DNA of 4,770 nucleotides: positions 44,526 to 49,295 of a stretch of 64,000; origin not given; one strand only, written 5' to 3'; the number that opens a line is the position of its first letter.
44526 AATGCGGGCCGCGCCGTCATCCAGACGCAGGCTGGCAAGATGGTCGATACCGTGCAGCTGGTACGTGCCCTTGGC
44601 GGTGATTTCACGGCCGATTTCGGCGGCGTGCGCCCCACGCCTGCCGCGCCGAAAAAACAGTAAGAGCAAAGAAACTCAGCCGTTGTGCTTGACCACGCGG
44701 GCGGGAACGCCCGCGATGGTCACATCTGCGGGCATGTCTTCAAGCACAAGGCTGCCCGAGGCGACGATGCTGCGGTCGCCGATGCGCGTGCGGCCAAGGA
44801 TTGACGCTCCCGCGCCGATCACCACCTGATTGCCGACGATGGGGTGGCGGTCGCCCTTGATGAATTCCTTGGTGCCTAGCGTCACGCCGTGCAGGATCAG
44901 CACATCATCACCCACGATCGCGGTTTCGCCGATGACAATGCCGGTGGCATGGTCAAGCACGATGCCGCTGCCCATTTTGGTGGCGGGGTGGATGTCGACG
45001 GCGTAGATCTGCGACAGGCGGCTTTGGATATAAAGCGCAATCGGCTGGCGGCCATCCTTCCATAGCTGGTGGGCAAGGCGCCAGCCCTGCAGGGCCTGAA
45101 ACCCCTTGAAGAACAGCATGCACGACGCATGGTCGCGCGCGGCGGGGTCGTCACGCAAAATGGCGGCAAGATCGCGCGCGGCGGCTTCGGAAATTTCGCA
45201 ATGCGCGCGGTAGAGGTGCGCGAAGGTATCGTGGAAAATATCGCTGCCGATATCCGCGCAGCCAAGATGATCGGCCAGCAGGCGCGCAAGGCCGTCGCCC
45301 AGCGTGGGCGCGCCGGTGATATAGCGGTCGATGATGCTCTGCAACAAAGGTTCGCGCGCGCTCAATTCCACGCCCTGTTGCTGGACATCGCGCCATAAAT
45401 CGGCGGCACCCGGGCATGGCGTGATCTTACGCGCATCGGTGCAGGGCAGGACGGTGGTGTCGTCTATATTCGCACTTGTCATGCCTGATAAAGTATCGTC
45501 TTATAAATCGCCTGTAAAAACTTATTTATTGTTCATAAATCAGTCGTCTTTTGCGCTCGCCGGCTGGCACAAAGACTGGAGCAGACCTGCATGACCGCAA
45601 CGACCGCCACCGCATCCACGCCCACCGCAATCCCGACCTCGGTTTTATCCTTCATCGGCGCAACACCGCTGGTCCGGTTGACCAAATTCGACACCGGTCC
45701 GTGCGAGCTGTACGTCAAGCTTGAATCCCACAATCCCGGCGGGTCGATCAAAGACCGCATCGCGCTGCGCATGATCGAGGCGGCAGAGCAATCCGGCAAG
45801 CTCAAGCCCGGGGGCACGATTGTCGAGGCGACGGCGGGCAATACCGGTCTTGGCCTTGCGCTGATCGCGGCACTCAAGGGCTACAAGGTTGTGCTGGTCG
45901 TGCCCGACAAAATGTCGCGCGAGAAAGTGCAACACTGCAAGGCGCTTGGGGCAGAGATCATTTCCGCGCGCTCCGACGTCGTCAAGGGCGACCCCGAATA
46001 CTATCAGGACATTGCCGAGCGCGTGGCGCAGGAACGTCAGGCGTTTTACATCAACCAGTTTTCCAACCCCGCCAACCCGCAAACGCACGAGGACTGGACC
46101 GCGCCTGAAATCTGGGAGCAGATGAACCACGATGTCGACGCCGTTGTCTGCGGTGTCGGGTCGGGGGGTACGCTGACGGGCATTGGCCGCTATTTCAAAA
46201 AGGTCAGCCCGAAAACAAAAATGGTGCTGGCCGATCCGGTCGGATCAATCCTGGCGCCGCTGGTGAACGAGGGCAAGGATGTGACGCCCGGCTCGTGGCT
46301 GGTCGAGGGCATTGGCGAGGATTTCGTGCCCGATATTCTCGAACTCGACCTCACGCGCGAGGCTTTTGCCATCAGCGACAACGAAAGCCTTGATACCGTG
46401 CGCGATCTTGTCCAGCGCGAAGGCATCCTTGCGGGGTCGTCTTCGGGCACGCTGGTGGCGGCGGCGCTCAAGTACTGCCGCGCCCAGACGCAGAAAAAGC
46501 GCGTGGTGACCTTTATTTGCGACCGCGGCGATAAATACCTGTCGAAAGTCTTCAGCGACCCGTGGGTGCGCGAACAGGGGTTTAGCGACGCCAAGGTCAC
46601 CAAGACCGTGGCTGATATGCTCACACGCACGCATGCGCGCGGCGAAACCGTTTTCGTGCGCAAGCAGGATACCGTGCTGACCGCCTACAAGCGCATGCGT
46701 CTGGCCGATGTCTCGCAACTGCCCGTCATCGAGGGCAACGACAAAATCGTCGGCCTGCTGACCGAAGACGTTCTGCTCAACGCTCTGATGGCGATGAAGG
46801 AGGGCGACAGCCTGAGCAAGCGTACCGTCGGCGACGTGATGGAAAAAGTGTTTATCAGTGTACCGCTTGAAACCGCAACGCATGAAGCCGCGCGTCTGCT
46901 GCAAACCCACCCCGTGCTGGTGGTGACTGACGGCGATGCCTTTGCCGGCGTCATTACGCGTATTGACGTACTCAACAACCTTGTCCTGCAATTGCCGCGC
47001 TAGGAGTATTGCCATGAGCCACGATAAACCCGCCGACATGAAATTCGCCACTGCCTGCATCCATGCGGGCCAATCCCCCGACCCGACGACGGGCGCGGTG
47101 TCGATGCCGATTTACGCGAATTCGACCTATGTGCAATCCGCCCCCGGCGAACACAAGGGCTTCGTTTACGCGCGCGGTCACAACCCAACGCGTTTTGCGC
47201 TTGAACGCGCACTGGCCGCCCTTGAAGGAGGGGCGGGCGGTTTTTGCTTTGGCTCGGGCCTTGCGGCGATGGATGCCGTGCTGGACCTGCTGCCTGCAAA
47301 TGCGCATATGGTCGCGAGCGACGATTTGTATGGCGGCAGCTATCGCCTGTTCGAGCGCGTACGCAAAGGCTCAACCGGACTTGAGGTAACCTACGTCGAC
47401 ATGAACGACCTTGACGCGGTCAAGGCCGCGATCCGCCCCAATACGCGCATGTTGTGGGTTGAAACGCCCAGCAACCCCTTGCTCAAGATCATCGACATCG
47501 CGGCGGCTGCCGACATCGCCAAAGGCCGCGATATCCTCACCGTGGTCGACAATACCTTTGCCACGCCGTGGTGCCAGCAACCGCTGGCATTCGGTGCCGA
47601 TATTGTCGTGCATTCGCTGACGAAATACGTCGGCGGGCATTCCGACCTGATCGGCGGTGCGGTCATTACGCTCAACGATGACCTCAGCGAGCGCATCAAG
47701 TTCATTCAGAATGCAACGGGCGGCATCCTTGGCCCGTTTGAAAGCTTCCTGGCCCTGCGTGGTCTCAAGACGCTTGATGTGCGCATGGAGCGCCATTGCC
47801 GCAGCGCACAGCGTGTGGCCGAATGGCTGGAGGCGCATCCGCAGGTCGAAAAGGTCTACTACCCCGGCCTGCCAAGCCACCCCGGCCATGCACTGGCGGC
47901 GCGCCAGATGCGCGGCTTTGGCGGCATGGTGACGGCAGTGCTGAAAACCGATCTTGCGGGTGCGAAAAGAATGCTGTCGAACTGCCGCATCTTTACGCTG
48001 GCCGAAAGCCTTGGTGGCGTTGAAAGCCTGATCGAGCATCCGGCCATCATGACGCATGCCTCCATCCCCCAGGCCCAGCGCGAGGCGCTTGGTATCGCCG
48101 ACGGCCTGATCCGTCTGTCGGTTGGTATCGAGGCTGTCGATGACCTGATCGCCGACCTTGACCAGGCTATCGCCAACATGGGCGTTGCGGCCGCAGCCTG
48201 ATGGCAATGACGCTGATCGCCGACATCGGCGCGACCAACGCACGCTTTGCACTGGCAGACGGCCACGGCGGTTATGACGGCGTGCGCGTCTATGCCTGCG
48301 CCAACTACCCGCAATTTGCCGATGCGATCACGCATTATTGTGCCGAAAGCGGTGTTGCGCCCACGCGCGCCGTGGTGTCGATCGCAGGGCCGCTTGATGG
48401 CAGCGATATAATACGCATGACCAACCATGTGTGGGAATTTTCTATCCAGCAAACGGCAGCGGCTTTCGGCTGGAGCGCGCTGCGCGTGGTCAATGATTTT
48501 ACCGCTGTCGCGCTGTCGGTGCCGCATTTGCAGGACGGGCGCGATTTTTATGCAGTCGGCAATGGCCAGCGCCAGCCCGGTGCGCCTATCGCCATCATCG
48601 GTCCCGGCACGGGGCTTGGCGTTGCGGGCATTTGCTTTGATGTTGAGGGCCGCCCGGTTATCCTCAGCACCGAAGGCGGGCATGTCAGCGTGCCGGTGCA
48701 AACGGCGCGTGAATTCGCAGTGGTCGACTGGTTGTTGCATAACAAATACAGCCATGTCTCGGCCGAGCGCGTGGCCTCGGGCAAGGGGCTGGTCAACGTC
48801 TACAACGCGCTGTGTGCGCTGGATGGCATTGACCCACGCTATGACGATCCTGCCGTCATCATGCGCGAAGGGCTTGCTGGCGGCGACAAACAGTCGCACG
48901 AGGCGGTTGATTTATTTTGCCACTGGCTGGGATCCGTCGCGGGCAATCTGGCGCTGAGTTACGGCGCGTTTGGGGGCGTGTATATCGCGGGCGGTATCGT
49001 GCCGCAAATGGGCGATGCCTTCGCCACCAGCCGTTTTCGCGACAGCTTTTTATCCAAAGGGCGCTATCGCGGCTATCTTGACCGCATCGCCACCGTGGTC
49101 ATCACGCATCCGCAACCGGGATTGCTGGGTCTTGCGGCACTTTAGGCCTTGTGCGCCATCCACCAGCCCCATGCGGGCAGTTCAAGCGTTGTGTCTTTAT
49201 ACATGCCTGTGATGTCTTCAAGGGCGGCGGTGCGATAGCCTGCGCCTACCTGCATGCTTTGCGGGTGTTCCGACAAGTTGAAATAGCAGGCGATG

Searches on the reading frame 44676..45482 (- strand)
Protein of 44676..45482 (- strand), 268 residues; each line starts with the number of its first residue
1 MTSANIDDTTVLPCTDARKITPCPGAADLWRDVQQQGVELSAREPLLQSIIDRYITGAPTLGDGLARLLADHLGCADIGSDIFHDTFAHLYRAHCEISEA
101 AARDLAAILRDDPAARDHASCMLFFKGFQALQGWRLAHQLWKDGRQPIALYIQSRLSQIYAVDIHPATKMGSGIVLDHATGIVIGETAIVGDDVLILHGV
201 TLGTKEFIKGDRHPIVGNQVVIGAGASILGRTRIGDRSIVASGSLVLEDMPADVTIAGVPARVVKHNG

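Call 36: search_protein_families(library=pfam, proteins=[window:44676-45482:-], max_evalue=0.001)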
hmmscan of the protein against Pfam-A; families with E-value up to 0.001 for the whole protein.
window:44676-45482:- (268 aa): 2 families
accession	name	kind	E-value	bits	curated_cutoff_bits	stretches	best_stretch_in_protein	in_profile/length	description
PF06426.19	SATase_N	-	4.8e-23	81.9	21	1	29-132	1-104/105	Serine acetyltransferase, N-terminal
PF00132.30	Hexapep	-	1.1e-10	41.1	27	1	213-246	1-34/36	Bacterial transferase hexapeptide (six repeats)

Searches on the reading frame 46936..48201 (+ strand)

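Call 36: search_protein_families(library=pfam, proteins=[window:46936-48201:+], max_evalue=0.001)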
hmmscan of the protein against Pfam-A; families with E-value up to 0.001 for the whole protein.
window:46936-48201:+ (421 aa): 2 families
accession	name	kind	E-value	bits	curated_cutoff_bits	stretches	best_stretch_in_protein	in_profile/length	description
PF01053.26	Cys_Met_Meta_PP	-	4.5e-152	506.5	27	1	39-412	2-380/381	Cys/Met metabolism PLP-dependent enzyme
PF00155.27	Aminotran_1_2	-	1.4e-05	24.9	19.7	1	88-214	46-194/361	Aminotransferase class I and II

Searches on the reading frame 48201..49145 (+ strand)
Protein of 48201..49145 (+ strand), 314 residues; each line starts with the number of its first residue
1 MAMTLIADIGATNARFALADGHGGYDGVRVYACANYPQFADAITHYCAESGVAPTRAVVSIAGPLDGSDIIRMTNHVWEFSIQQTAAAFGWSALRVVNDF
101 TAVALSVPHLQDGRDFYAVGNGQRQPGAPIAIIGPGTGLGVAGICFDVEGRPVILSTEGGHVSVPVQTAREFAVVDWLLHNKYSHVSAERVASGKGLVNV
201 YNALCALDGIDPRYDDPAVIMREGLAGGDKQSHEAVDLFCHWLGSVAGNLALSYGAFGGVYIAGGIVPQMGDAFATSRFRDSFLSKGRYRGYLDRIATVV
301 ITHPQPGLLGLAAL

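Call 36: search_protein_families(library=pfam, proteins=[window:48201-49145:+], max_evalue=0.001)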
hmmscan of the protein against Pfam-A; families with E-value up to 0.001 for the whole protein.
window:48201-49145:+ (314 aa): 1 family
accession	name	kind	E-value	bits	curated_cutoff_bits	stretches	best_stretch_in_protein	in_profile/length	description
PF02685.22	Glucokinase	-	7.8e-101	337.6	22.1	1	5-313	1-309/314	Glucokinase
